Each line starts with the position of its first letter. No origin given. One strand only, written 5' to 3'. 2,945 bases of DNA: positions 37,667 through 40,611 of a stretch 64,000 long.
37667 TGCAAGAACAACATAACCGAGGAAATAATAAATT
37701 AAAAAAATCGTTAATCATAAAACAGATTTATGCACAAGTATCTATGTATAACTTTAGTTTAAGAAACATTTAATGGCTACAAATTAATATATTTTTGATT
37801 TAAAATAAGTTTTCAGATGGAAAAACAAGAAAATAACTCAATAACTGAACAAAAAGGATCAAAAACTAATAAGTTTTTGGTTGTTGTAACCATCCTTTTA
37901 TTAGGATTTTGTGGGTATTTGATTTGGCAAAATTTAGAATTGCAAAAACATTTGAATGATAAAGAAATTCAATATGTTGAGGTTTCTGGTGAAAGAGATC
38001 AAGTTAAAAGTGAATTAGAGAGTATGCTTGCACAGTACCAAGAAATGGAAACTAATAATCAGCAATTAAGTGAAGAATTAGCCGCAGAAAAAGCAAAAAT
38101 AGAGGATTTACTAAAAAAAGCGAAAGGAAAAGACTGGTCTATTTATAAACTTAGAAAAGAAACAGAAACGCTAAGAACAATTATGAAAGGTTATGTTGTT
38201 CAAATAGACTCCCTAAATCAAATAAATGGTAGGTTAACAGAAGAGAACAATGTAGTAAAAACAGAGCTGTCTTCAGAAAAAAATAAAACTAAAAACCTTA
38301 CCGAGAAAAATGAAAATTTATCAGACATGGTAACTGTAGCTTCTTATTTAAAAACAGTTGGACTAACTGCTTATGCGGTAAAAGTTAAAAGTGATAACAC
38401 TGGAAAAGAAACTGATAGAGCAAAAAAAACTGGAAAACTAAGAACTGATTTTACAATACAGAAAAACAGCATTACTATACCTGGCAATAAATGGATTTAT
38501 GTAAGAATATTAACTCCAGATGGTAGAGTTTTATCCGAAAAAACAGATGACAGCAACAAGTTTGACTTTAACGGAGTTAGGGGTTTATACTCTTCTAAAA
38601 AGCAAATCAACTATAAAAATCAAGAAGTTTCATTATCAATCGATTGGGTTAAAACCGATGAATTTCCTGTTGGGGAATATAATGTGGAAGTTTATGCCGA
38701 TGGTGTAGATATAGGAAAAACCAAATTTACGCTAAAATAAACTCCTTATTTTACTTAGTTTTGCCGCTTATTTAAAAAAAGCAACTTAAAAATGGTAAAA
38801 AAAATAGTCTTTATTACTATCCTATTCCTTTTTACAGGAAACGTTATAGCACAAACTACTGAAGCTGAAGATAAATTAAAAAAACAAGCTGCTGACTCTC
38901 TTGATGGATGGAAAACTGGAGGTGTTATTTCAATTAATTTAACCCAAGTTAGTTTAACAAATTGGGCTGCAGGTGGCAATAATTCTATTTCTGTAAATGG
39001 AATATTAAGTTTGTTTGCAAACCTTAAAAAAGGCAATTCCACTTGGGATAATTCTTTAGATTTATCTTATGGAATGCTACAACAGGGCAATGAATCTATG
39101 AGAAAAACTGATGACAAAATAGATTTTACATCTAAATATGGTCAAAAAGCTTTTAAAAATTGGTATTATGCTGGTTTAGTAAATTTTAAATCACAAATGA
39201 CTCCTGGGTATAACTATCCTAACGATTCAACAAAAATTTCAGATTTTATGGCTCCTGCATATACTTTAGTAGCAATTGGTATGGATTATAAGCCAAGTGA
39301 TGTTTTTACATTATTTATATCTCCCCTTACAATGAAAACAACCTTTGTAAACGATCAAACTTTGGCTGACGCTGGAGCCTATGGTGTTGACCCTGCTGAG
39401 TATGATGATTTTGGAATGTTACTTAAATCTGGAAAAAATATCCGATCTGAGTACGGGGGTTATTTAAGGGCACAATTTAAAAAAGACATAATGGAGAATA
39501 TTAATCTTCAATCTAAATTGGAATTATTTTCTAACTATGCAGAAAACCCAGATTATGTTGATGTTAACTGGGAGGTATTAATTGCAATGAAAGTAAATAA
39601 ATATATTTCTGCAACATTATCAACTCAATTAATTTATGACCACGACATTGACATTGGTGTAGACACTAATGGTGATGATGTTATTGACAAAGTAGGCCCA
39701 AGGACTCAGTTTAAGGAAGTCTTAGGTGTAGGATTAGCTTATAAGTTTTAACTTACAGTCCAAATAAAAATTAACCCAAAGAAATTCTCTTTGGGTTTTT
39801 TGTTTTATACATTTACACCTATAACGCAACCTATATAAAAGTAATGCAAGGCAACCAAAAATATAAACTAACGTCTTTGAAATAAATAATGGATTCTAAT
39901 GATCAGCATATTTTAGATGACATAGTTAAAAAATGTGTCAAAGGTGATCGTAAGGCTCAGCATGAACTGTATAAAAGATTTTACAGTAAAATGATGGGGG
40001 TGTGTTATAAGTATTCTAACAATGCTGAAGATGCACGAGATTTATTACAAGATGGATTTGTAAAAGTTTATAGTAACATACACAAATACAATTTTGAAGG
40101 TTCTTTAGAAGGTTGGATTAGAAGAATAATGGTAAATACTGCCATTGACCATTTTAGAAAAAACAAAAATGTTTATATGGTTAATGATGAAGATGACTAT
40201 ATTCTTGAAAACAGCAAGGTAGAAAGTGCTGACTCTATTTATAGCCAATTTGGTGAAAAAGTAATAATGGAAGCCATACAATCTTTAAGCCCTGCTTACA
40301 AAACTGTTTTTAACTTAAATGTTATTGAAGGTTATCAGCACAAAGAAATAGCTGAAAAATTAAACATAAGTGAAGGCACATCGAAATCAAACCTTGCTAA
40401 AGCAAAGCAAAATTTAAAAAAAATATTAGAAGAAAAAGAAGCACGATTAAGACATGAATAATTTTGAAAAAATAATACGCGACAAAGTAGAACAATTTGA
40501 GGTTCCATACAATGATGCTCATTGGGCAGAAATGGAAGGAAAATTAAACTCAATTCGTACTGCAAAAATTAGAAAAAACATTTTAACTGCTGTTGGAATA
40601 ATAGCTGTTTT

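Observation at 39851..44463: Three identical-format ECF promoter motifs (GCAAC-N16-CGTCT) define a compact sigma regulon of T9SS type-B cargo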

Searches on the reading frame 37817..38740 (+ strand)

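Call 7: search_protein_families(library=pfam, proteins=[window:37817-38740:+], max_evalue=0.01)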
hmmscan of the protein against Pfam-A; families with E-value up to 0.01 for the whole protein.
window:37817-38740:+ (307 aa): 0 families

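Call 8: search_protein_families(library=ncbifam, proteins=[window:37817-38740:+], max_evalue=0.01)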
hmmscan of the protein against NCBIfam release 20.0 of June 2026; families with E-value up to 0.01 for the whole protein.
window:37817-38740:+ (307 aa): 5 families
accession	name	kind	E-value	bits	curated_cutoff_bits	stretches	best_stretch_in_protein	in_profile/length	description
TIGR02169.1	SMC_prok_A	equivalog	3.6e-05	21.6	729.4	1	42-174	314-446/1165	chromosome segregation protein SMC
NF002572.0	PRK02224.1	equivalog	0.00088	17.7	1087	1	41-168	318-448/888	DNA double-strand break repair ATPase Rad50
TIGR04523.1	Mplasa_alph_rch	subfamily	0.001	17.1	270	1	38-170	387-517/745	helix-rich protein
TIGR02168.1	SMC_prok_B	equivalog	0.0015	16.4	567.35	1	41-173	292-424/1181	chromosome segregation protein SMC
NF006543.0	PRK09039.1-2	equivalog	0.0025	17.7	305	1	57-179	74-196/350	peptidoglycan -binding protein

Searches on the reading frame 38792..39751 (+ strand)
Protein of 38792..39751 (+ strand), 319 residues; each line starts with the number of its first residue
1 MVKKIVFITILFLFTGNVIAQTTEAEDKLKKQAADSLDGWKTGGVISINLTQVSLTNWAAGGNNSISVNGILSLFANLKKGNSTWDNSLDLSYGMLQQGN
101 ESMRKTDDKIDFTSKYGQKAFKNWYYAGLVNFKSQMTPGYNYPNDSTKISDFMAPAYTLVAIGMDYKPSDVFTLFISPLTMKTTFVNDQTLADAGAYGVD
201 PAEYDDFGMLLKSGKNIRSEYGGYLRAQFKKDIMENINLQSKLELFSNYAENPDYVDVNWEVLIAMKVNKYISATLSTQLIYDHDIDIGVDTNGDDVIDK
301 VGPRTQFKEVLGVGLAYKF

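Call 7: search_protein_families(library=pfam, proteins=[window:38792-39751:+], max_evalue=0.01)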
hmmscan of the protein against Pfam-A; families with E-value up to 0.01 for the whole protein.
window:38792-39751:+ (319 aa): 1 family
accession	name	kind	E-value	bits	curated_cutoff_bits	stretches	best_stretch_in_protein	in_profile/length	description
PF11276.14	DUF3078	-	2.4e-30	105.2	25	1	50-140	1-92/92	Protein of unknown function (DUF3078)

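Call 8: search_protein_families(library=ncbifam, proteins=[window:38792-39751:+], max_evalue=0.01)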
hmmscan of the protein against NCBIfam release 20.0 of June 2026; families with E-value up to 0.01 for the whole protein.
window:38792-39751:+ (319 aa): 0 families

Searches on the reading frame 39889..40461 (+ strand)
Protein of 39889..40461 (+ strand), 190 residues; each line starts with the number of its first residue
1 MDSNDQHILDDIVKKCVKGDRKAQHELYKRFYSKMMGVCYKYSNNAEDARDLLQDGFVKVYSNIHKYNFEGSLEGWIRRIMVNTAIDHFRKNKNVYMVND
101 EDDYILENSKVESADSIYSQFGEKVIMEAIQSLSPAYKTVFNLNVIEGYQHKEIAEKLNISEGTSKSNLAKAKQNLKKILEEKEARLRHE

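Call 7: search_protein_families(library=pfam, proteins=[window:39889-40461:+], max_evalue=0.01)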
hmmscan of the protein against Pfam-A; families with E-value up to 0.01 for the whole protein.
window:39889-40461:+ (190 aa): 5 families
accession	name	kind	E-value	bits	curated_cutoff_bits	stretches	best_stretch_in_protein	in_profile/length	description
PF04542.20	Sigma70_r2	-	2.8e-17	62.7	24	1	27-93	1-69/71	Sigma-70 region 2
PF08281.18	Sigma70_r4_2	-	1.2e-15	57.3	25.7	1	126-176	4-54/54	Sigma-70, region 4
PF07638.17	Sigma70_ECF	-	3.1e-08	34.2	21.1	1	11-178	6-181/185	ECF sigma factor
PF04545.22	Sigma70_r4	-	2.8e-06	27.2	24.1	1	129-178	1-50/50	Sigma-70, region 4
PF00196.25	GerE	-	0.0008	19.4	23.5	1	132-171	2-40/57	Bacterial regulatory proteins, luxR family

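Call 8: search_protein_families(library=ncbifam, proteins=[window:39889-40461:+], max_evalue=0.01)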
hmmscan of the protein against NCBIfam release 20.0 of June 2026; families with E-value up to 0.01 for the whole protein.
window:39889-40461:+ (190 aa): 104 families (the best 25 are shown)
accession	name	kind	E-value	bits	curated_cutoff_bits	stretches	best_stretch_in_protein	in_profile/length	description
TIGR02937.1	sigma70-ECF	superfamily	2.6e-31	108.5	42.9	1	23-180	2-165/165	sigma-70 family RNA polymerase sigma factor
TIGR02985.1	Sig70_bacteroi1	subfamily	1.4e-28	100.2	126.4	1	25-180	4-162/162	RNA polymerase sigma-70 factor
NF009174.0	PRK12522.1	equivalog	8.7e-28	97.5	217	1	28-182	9-169/175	RNA polymerase sigma factor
TIGR02954.1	Sig70_famx3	hypoth_equivalog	1.1e-27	96.8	188.5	1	12-182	6-169/170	RNA polymerase sigma-70 factor, TIGR02954 family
NF009171.0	PRK12518.1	equivalog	4e-27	95.3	208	1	10-183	15-187/191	RNA polymerase sigma factor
NF007225.0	PRK09643.1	equivalog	2e-26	93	190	1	10-185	15-187/204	RNA polymerase sigma factor SigM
NF007216.0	PRK09638.1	equivalog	3.5e-26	92.1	194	1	11-185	7-179/180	RNA polymerase sigma factor SigY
NF007223.0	PRK09641.1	equivalog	3.9e-26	92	209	1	9-182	5-186/187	RNA polymerase sigma factor SigW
TIGR02950.1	SigM_subfam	subfamily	1.3e-25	90.1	147.95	1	25-180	3-158/159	RNA polymerase sigma factor, SigM family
NF006930.0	PRK09415.1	subfamily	5.6e-24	85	198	1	23-183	17-178/179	RNA polymerase factor sigma C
NF007229.0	PRK09647.1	equivalog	8e-24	84.2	265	1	26-186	48-208/220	RNA polymerase sigma factor SigE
NF058625.1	sigma_PG0214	equivalog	1.3e-23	83.6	130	1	29-184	11-165/170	GFO_1088 family ECF-type sigma factor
TIGR02948.1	SigW_bacill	equivalog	1.4e-23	83.9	243.1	1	10-181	6-185/187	RNA polymerase sigma factor SigW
NF008888.0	PRK11922.1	equivalog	2.1e-23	83.2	204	1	10-183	18-199/231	RNA polymerase sigma factor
NF007215.0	PRK09637.1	equivalog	5.6e-23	81.9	212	1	26-182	5-156/181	RNA polymerase sigma factor SigZ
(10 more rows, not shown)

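Call 12: find_encoding_contigs(protein=window:39889-40461:+, flank=10000, max_places=6)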
Protein window:39889-40461:+ (190 aa): 1 contig read that carries it; 1 place shown.
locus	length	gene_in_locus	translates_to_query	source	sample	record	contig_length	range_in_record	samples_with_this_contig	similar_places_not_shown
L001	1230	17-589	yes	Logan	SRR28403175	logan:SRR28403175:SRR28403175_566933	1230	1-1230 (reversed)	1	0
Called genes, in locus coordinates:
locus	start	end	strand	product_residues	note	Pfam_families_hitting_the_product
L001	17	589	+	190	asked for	PF07638:Sigma70_ECF, PF04542:Sigma70_r2, PF08281:Sigma70_r4_2, PF04545:Sigma70_r4 (weak)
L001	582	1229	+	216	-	?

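Call 13: find_related_loci(query=window:39889-40458:+, collection=genome_contigs, flank=10000)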
Query window:39889-40458:+ (190 aa) in genome_contigs; peptide patterns used: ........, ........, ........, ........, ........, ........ (x = any residue, [..] = any of these).
428 stretches matched a pattern; 72 encode a relative of the query (tblastn E <= 1e-3); 72 distinct loci.
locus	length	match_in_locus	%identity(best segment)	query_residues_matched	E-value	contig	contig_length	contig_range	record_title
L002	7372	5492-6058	89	1-189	3e-113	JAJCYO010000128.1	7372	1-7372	MAG: Flavobacteriales bacterium isolate OFTM342 OFTM342_127, whole genome shotgun sequence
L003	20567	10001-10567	87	1-189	5e-112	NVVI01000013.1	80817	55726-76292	MAG: Flavobacteriales bacterium isolate NORP67 Contig_source1383C_835, whole genome shotgun sequence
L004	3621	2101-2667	88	1-189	2e-113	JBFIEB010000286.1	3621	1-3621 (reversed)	MAG: Vicingaceae bacterium isolate Mix_sand11.2021.09.D.68 k141_1360004_length_3621_cov_11.0773, whole genome shotgun se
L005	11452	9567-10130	88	1-188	2e-111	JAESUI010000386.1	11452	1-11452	MAG: Flavobacteriales bacterium isolate NORP337 CoAssembly_4285486, whole genome shotgun sequence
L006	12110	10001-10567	87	1-189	3e-110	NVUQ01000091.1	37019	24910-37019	MAG: Flavobacteriales bacterium isolate NORP85 Contig_sourceCTD_12264, whole genome shotgun sequence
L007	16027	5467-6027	82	1-187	2e-102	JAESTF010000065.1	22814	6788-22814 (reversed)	MAG: Flavobacteriales bacterium isolate NORP307 CoAssembly_841155, whole genome shotgun sequence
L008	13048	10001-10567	79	1-189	1e-100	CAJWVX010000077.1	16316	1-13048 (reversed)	MAG TPA_asm: uncultured Flavobacteriales bacterium isolate ERR599008_bin.73_MetaBAT_v2.12.1_MAG genome assembly, contig:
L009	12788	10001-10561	74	1-187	1e-95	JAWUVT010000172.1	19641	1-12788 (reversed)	MAG: Flavobacteriales bacterium isolate HBSea_ice_MAG1511 BAT.1511_150073_flag=0_multi=7.9957_len=19641, whole genome sh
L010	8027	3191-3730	78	1-180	7e-93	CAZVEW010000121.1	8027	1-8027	MAG TPA_asm: uncultured Vicingus sp. isolate SRP216583_co2_225 genome assembly, contig: NODE_7733_length_8027_cov_14.921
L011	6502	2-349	91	73-188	7e-67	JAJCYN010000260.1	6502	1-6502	MAG: Flavobacteriales bacterium isolate OFTM231 OFTM231_259, whole genome shotgun sequence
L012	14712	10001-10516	51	11-185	1e-55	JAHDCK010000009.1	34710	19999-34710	MAG: Saprospiraceae bacterium isolate MAG-132 RZ_3461, whole genome shotgun sequence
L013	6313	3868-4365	55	11-180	1e-53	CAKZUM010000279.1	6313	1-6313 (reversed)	MAG: uncultured Saprospiraceae bacterium isolate L4_Bin_Bin_158_1 genome assembly, contig: c_000000216938, whole genome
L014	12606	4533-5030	55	11-180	3e-53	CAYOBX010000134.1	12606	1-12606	MAG TPA_asm: uncultured Saprospiraceae bacterium isolate SRP065251_co1_50 genome assembly, contig: NODE_4089_length_1260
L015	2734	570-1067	55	11-180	4e-53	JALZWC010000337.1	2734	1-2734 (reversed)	MAG: Saprospiraceae bacterium isolate g3_MAG_00014 g3_MAG_00014_000000000337, whole genome shotgun sequence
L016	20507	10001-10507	48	11-182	1e-47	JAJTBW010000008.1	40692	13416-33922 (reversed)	MAG: Sphingobacteriia bacterium isolate MS_R2_22 NODE_255_length_40692_cov_5.771538, whole genome shotgun sequence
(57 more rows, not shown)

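Call 27: find_related_loci(query=A1, collection=metagenome_contigs, flank=10000)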
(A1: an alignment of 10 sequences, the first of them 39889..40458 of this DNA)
Query A1 (190 aa) in metagenome_contigs; peptide patterns used: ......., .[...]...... (x = any residue, [..] = any of these).
600 stretches matched a pattern (row limit reached: there are more); 398 encode a relative of the query (tblastn E <= 1e-3); the best 80 are kept; 80 distinct loci.
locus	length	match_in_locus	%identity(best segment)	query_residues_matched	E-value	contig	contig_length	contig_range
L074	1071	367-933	90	1-189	6e-127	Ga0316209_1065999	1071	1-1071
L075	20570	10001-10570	89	1-190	1e-113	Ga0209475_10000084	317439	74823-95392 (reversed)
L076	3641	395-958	89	1-189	5e-113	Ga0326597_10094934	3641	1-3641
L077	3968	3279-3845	84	1-189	9e-110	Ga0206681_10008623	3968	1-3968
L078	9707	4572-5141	84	1-190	4e-108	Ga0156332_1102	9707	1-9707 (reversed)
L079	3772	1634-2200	81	1-189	1e-104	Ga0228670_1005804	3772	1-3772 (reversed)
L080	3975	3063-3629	81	1-189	9e-104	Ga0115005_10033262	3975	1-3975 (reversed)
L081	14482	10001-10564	81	1-190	5e-102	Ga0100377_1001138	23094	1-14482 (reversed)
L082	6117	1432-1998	79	1-189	1e-100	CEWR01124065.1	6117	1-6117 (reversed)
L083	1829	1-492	91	26-189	2e-105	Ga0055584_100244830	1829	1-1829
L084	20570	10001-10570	81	1-190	8e-102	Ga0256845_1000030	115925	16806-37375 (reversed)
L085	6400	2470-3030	74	1-187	9e-96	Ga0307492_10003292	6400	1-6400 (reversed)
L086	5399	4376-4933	70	1-186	4e-88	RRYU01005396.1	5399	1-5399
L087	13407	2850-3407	69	1-186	3e-87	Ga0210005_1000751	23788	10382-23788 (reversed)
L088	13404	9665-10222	69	1-186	3e-87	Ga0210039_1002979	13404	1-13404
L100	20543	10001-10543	57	1-181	2e-66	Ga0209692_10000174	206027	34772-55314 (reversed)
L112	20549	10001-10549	51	1-183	1e-58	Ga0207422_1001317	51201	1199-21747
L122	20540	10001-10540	48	1-180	5e-56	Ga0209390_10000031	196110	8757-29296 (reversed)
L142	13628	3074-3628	45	1-182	4e-54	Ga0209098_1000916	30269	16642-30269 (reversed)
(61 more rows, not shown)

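Call 35: search_protein_families(library=pfam, proteins=[L075:16334-18889:+, L078:6691-7083:+, L100:14036-15997:+, L100:16046-17725:+, L112:5313-8450:+, L122:5935-8442:+, L142:231-2879:+, L011:1863-2234:+, L011:2257-5487:+, L007:7603-12702:+], max_evalue=0.001)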
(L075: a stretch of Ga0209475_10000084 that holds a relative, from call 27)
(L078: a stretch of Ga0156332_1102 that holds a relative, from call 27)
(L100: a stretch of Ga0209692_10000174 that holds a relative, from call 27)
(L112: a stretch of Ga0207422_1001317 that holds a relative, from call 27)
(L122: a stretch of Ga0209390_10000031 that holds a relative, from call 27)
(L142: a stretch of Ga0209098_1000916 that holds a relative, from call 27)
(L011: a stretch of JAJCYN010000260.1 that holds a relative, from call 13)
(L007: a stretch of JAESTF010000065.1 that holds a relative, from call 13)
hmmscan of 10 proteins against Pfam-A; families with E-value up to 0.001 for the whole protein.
L075:16334-18889:+ (852 aa): 5 families
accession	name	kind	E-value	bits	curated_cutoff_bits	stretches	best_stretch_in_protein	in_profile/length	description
PF18911.6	PKD_4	-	3.8e-17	62.5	27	2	601-674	12-85/85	PKD domain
PF13573.12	SprB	-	2e-15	56.6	28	1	519-552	1-34/37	SprB repeat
PF13585.12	CHU_C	-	7e-13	48.9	27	1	764-846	2-82/86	CHU_C Type IX secretion signal domain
PF00801.26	PKD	-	9.1e-11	42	23.5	1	609-661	15-70/80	PKD domain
PF06832.18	BiPBP_C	-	0.00012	22.4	26.8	0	707-751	46-88/90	Penicillin-Binding Protein C-terminus Family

L078:6691-7083:+ (131 aa): 0 families

L100:14036-15997:+ (654 aa): 1 family
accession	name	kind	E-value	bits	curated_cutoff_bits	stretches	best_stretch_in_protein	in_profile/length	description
PF01391.23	Collagen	-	1e-16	60.9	27.2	2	154-212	1-59/60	Collagen triple helix repeat (20 copies)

L100:16046-17725:+ (560 aa): 2 families
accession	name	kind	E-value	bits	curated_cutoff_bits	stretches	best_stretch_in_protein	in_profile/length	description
PF01391.23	Collagen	-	7.6e-19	67.7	27.2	3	176-233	1-58/60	Collagen triple helix repeat (20 copies)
PF13884.11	Peptidase_S74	-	1.4e-15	57.7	22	1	439-498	1-57/58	Chaperone of endosialidase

L112:5313-8450:+ (1046 aa): 5 families
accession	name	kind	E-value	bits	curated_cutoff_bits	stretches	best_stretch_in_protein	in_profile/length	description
PF13517.12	FG-GAP_3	-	3.4e-23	82.4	26.9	4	422-507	1-61/61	FG-GAP-like repeat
PF01839.29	FG-GAP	-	7.6e-19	67.6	22.1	1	491-516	4-36/37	FG-GAP repeat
PF18962.6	Por_Secre_tail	-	2.5e-12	47.3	27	1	973-1044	1-75/75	Secretion system C-terminal sorting domain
PF13004.13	BACON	-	3.8e-10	40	25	1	805-863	1-60/61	Putative binding domain, N-terminal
PF19190.6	BACON_2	-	2.7e-07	30.9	25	1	779-864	2-92/94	Viral BACON domain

L122:5935-8442:+ (836 aa): 3 families
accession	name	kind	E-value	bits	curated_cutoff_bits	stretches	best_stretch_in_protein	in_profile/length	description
PF13517.12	FG-GAP_3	-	2.7e-26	92.4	26.9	3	465-531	1-60/61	FG-GAP-like repeat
PF01839.29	FG-GAP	-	7.2e-19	67.7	22.1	0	459-475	3-19/37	FG-GAP repeat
PF18962.6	Por_Secre_tail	-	2.7e-14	53.7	27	1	761-833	1-74/75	Secretion system C-terminal sorting domain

L142:231-2879:+ (883 aa): 6 families
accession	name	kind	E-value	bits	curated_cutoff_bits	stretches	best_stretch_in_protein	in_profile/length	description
PF13573.12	SprB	-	1.2e-16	60.5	28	3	475-508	1-35/37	SprB repeat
PF13585.12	CHU_C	-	4e-15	56.1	27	1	786-867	3-74/86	CHU_C Type IX secretion signal domain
PF18911.6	PKD_4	-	6.1e-13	49.1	27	1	718-778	25-83/85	PKD domain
PF00801.26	PKD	-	5.4e-07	30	23.5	1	716-767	16-70/80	PKD domain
PF06832.18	BiPBP_C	-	5.4e-06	26.6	26.8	0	469-537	14-87/90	Penicillin-Binding Protein C-terminus Family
PF18962.6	Por_Secre_tail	-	4.6e-05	24.1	27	0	506-531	40-65/75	Secretion system C-terminal sorting domain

L011:1863-2234:+ (124 aa): 0 families

L011:2257-5487:+ (1077 aa): 6 families
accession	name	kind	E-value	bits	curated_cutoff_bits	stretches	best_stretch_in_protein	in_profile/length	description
PF18911.6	PKD_4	-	1e-31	109.3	27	3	898-979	3-83/85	PKD domain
PF00801.26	PKD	-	5.8e-19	68.3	23.5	3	842-878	29-66/80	PKD domain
PF13585.12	CHU_C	-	1e-14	54.8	27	1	988-1071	2-82/86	CHU_C Type IX secretion signal domain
PF13573.12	SprB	-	7.5e-12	45.1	28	2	642-675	3-34/37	SprB repeat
PF00431.26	CUB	-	6.7e-11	42.9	21.4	1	63-135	32-108/110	CUB domain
PF23062.1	CUB_M02D8_5_3rd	-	3e-05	24.3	32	1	49-137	25-109/114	M02D8_5-like, third CUB domain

L007:7603-12702:+ (1700 aa): 5 families
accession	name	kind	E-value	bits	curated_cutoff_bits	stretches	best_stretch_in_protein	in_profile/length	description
PF13573.12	SprB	-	7.3e-30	102.8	28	3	1027-1060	3-36/37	SprB repeat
PF18911.6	PKD_4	-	5.9e-24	84.4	27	3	1423-1511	2-81/85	PKD domain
PF13585.12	CHU_C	-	4e-13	49.7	27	1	1612-1697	2-85/86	CHU_C Type IX secretion signal domain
PF00801.26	PKD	-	4e-13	49.6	23.5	2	1438-1499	11-66/80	PKD domain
PF23759.1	GBD_T9SS_assoc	-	1.1e-07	32.5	27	1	22-113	2-88/116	Galactose binding domain-like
